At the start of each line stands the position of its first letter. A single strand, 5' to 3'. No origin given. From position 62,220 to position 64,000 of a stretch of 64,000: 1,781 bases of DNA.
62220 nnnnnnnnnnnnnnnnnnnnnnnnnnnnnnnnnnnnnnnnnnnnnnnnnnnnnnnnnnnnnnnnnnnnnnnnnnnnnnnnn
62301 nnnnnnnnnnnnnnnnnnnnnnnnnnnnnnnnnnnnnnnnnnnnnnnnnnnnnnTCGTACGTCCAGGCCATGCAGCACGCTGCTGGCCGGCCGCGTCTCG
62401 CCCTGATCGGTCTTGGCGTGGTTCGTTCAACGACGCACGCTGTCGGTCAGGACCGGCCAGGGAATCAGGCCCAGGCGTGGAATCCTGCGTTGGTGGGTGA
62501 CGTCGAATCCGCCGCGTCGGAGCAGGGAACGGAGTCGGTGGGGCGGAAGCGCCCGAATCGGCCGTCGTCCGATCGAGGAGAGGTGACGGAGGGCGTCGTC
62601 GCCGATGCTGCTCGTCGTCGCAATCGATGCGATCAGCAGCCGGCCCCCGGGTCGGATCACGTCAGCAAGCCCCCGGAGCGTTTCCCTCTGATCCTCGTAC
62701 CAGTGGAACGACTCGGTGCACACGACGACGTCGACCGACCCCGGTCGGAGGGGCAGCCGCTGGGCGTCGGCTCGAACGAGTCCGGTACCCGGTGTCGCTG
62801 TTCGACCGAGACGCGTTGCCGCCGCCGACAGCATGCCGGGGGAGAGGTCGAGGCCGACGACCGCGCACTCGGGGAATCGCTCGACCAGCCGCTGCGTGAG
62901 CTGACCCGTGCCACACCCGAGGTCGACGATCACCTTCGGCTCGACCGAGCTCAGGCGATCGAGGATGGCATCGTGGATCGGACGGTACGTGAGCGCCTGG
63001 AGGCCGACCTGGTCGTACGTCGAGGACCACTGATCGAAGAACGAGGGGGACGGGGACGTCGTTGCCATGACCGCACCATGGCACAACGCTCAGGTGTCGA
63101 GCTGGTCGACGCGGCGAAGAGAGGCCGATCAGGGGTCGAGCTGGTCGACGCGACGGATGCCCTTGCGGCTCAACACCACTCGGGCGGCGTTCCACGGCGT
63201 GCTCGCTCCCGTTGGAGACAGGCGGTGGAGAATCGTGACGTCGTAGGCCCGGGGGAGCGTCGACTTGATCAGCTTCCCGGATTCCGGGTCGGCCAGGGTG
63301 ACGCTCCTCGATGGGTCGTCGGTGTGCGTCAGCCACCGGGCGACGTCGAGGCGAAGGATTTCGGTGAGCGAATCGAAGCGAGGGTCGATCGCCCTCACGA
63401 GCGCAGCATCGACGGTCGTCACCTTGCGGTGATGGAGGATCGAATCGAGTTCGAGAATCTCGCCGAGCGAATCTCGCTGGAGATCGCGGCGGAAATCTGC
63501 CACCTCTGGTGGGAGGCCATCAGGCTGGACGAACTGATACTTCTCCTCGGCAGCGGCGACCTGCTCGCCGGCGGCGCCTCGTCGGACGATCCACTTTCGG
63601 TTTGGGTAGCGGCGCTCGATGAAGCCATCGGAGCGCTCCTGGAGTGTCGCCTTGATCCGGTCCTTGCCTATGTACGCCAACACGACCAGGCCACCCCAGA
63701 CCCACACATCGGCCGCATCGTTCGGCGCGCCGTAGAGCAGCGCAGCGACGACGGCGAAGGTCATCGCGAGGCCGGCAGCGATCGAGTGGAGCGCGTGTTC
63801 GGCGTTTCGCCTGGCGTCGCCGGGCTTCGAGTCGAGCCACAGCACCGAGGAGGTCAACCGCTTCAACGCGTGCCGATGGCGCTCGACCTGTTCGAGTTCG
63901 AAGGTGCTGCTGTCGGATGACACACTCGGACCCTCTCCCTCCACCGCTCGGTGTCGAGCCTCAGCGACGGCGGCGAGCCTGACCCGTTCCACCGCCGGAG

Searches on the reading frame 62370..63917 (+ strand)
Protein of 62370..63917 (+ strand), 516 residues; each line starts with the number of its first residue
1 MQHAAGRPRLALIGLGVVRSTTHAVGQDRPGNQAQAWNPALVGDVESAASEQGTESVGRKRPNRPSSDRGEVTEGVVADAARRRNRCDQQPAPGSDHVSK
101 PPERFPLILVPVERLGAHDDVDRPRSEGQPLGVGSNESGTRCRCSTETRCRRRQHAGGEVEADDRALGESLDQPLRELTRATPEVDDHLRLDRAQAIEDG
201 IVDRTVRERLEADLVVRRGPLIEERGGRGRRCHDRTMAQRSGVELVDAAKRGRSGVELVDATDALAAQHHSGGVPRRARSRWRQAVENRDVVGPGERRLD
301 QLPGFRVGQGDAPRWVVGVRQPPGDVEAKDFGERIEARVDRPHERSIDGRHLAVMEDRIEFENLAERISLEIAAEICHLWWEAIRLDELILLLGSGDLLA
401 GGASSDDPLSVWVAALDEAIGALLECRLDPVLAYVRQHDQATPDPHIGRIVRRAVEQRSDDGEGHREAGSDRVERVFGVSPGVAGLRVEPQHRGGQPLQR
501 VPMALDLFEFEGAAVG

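Call 90: find_encoding_contigs(protein=window:62370-63917:+, flank=10000, max_places=2)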
Protein window:62370-63917:+ (516 aa): no gene with exactly this product is on record in the collection.
